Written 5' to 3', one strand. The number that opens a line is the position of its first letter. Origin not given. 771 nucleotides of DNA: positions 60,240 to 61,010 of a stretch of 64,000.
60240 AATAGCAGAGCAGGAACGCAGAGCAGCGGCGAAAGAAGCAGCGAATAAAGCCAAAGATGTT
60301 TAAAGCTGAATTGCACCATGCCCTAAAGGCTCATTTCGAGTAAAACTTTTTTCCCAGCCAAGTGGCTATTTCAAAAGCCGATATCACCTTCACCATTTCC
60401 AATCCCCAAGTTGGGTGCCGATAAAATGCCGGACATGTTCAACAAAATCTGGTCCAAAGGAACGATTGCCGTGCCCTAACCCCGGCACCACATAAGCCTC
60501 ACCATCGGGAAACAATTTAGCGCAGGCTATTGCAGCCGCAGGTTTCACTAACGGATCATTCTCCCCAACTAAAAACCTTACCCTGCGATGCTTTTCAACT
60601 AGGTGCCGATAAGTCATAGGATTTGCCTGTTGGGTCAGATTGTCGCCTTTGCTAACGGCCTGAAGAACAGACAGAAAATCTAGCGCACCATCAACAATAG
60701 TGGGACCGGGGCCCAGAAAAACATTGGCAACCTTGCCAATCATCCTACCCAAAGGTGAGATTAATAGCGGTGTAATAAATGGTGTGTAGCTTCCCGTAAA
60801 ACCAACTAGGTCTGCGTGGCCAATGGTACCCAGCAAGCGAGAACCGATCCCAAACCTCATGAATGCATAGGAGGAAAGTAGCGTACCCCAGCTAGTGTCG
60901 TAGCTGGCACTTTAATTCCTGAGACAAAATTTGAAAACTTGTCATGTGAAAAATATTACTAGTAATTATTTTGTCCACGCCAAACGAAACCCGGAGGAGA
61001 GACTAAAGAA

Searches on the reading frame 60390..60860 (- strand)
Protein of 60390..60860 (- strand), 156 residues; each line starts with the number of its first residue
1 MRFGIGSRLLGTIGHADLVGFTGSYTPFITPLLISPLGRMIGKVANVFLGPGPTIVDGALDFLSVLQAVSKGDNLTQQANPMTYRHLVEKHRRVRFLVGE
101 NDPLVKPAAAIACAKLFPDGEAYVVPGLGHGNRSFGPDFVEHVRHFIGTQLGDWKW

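Call 3: search_protein_families(library=pfam, proteins=[window:60390-60860:-], max_evalue=0.01)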
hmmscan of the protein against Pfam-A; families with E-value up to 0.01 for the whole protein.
window:60390-60860:- (156 aa): 1 family
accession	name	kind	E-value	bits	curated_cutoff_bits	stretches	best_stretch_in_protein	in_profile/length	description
PF00561.26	Abhydrolase_1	-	0.0021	18.2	25.8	1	38-130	158-238/245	alpha/beta hydrolase fold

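Call 4: search_protein_families(library=ncbifam, proteins=[window:60390-60860:-], max_evalue=0.01)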
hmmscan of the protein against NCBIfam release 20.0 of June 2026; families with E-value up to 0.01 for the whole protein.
window:60390-60860:- (156 aa): 0 families
